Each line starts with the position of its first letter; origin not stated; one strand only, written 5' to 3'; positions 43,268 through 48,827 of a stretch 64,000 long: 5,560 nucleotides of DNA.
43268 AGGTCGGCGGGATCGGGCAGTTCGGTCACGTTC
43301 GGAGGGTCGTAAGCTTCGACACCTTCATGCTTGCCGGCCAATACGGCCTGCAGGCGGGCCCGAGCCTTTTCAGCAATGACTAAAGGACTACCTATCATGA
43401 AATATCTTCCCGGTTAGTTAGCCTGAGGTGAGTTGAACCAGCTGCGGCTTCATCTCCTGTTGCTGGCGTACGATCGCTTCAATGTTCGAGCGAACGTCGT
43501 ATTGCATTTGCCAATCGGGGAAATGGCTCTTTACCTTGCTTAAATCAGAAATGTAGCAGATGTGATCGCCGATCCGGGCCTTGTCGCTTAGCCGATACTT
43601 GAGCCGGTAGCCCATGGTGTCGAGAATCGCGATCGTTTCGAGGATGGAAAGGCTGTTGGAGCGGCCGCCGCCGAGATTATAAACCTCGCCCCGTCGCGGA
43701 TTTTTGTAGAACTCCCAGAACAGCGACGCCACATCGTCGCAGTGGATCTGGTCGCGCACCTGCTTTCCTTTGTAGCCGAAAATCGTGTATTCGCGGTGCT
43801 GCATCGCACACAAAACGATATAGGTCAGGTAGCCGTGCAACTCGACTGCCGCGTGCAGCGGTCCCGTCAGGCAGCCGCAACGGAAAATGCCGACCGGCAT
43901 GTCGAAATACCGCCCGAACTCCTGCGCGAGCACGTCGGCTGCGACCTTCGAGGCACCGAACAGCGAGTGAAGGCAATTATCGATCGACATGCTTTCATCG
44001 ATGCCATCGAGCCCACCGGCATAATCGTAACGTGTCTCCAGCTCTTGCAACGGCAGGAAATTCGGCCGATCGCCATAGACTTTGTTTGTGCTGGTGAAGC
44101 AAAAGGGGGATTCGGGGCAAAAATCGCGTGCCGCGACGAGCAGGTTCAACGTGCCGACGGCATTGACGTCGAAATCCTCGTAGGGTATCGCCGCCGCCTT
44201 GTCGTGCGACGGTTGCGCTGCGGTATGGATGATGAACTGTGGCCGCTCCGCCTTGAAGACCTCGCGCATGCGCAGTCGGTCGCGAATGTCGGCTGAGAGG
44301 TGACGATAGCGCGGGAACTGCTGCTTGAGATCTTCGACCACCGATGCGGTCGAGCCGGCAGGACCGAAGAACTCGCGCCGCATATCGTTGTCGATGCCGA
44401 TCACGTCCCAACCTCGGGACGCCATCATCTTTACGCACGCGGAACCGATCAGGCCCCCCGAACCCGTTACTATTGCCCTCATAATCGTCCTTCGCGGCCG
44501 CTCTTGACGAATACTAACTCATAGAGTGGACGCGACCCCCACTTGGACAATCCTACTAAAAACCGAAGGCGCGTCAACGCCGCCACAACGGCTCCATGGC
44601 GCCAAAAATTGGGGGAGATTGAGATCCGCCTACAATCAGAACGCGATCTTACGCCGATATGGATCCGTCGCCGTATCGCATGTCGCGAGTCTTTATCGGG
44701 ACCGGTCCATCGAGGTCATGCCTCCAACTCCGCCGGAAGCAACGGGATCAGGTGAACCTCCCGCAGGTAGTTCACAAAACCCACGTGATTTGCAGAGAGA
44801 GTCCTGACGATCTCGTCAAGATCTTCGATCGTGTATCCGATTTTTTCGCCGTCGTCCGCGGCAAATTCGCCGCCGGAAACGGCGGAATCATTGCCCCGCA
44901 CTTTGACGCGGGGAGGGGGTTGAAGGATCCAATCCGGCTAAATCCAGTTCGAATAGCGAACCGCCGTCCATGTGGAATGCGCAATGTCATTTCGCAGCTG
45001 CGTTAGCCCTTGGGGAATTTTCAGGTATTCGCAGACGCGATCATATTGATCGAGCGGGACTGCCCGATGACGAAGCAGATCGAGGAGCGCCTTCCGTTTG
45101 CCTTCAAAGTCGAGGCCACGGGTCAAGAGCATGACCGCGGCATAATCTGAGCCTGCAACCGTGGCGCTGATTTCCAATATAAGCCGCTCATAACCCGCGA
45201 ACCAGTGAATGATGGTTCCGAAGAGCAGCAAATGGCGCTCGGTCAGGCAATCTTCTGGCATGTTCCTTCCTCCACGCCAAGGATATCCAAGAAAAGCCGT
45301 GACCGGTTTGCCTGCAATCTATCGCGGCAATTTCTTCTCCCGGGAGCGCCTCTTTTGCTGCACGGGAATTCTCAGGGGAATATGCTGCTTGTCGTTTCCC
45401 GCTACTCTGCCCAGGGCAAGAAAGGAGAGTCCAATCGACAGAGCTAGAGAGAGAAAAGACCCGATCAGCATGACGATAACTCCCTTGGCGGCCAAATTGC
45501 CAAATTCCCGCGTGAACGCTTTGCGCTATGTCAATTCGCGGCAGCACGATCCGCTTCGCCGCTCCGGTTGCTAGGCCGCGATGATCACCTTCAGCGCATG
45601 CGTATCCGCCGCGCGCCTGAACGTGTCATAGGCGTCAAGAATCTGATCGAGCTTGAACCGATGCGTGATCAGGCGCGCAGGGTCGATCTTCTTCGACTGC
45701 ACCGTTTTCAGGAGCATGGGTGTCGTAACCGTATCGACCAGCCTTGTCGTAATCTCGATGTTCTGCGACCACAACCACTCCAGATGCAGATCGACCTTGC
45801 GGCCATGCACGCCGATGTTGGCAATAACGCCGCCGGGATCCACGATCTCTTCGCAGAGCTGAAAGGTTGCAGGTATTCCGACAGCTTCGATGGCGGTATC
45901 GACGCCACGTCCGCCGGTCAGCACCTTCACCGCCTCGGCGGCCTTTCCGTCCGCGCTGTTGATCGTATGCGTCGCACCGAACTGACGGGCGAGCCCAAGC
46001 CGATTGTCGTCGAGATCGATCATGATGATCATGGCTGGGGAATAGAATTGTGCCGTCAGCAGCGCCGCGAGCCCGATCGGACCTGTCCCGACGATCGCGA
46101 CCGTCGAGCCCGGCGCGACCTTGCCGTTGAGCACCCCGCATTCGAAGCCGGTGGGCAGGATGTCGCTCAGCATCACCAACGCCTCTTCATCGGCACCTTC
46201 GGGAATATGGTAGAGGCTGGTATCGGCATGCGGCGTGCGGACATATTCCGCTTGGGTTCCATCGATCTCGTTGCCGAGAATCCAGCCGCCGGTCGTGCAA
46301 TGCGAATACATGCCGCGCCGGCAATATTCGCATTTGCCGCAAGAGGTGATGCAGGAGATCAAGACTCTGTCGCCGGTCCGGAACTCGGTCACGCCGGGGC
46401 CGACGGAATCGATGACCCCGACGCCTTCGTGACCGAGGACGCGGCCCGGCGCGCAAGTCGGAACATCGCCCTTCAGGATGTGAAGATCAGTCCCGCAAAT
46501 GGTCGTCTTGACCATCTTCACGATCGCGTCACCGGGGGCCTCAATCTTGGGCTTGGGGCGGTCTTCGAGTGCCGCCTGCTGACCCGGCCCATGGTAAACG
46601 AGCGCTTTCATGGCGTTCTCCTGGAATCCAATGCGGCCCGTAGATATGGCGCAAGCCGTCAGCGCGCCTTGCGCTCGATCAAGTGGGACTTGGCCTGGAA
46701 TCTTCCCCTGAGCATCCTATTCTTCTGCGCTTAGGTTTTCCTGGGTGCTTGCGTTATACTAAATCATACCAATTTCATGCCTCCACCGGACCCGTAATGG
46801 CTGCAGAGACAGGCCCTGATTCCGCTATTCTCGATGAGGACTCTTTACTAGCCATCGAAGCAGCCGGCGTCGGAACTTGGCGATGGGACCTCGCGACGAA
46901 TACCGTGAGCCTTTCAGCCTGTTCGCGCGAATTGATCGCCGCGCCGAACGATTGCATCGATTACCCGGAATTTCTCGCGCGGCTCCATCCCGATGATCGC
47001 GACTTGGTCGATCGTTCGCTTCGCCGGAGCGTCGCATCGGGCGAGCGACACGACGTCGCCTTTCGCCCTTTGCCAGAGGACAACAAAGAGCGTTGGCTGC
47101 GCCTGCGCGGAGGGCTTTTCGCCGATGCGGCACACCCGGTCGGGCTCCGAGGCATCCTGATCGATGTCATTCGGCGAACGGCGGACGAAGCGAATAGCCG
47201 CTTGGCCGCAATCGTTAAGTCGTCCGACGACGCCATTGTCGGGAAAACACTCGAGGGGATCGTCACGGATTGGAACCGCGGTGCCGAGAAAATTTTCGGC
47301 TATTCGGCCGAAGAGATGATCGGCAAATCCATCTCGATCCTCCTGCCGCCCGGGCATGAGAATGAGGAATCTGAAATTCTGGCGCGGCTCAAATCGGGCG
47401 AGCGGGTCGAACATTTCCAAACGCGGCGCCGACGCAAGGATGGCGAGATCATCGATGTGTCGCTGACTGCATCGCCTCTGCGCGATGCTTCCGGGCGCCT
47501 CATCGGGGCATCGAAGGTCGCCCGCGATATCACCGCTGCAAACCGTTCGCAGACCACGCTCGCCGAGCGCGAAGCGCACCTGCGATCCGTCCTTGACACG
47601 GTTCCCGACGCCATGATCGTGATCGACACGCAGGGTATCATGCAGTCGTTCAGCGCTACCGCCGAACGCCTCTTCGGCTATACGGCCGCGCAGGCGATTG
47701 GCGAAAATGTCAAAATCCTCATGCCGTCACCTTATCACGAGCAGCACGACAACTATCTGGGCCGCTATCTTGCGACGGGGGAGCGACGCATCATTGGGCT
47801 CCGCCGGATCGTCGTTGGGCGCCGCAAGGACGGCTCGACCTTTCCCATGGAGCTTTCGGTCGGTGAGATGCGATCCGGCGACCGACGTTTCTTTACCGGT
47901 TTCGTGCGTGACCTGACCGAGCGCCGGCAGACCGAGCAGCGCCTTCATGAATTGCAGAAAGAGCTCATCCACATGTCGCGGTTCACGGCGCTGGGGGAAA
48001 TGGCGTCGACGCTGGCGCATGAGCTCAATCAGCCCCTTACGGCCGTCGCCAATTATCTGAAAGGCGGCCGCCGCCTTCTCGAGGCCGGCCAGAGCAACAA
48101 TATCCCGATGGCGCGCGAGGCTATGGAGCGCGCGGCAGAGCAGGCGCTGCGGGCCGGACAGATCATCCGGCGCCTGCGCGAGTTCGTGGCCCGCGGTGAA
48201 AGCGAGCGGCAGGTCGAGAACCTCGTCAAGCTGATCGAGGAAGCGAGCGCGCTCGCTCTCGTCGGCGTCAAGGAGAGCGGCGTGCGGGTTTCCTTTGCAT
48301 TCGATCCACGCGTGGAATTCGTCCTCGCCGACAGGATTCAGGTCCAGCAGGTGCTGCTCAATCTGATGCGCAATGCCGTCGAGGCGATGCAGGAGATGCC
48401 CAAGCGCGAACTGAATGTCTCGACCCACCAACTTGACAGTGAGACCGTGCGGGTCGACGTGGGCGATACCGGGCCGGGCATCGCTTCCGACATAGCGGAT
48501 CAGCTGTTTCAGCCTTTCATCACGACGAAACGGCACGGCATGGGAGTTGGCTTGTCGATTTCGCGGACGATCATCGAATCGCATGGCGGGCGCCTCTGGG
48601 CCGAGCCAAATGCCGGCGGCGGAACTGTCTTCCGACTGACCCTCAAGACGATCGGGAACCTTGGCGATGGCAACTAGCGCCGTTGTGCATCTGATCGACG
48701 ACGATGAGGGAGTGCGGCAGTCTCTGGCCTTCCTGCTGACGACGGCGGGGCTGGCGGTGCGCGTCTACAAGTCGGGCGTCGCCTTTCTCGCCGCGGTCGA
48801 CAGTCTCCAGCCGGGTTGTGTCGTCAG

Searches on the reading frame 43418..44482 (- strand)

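Call 13: search_protein_families(library=pfam, proteins=[window:43418-44482:-], max_evalue=0.001)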
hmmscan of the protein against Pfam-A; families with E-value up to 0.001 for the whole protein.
window:43418-44482:- (354 aa): 6 families
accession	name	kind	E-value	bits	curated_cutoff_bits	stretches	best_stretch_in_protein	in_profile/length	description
PF01370.27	Epimerase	-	1.3e-34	120.1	20.9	1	4-271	2-240/240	NAD dependent epimerase/dehydratase family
PF16363.11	GDP_Man_Dehyd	-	9.2e-27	94.8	27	1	4-287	1-264/332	GDP-mannose 4,6 dehydratase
PF04321.23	RmlD_sub_bind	-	1e-10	41.7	27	1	1-136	1-105/287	RmlD substrate binding domain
PF07993.18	NAD_binding_4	-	1.1e-08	35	20.1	1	78-252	86-255/258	Male sterility protein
PF02719.21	Polysacc_synt_2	-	1.7e-08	34.4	20.2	1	4-134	2-130/293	Polysaccharide biosynthesis protein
PF01073.25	3Beta_HSD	-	6.1e-05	22.6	22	1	4-138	1-122/280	3-beta hydroxysteroid dehydrogenase/isomerase family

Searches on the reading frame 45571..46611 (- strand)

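Call 13: search_protein_families(library=pfam, proteins=[window:45571-46611:-], max_evalue=0.001)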
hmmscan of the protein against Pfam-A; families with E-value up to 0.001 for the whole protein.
window:45571-46611:- (346 aa): 4 families
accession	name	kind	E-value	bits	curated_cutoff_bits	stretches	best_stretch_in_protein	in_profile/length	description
PF08240.17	ADH_N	-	3.8e-28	98.2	23.5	1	26-136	2-102/104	Alcohol dehydrogenase GroES-like domain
PF00107.32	ADH_zinc_N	-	1.5e-20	73.9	31.8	1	178-290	1-112/129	Zinc-binding dehydrogenase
PF16912.11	Glu_dehyd_C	-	1.6e-06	28.2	34.9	1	169-330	32-200/211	Glucose dehydrogenase C-terminus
PF13602.12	ADH_zinc_N_2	-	0.00015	23.1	27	1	211-330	1-122/134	Zinc-binding dehydrogenase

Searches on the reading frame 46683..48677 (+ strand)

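Call 13: search_protein_families(library=pfam, proteins=[window:46683-48677:+], max_evalue=0.001)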
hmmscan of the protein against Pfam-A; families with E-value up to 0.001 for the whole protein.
window:46683-48677:+ (664 aa): 9 families
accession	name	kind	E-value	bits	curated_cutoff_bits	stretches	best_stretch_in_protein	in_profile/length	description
PF00989.32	PAS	-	4.7e-48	162.3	22.6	2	173-283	2-113/113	PAS fold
PF13426.13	PAS_9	-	8.6e-34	116.4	27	2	183-285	2-103/103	PAS domain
PF08448.16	PAS_4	-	6.5e-32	110.5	23.1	2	179-286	2-108/110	PAS fold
PF02518.31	HATPase_c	-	3e-24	86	26.4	1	550-655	2-108/111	Histidine kinase-, DNA gyrase B-, and HSP90-like ATPase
PF08447.18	PAS_3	-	1.5e-21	76.9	25.6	2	195-278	2-87/89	PAS fold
PF13188.13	PAS_8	-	4.2e-13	49.1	21.8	2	299-351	2-51/65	PAS domain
PF00512.31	HisKA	-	6e-09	36.3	26.9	1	437-502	2-61/66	His Kinase A (phospho-acceptor) domain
PF24820.1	Diguanyl_cycl_sensor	-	4.8e-08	33.4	28.1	1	305-400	3-100/109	Diguanylate cyclase-like sensor domain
PF13596.12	PAS_10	-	0.00036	21.6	22.1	0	195-284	22-106/106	PAS domain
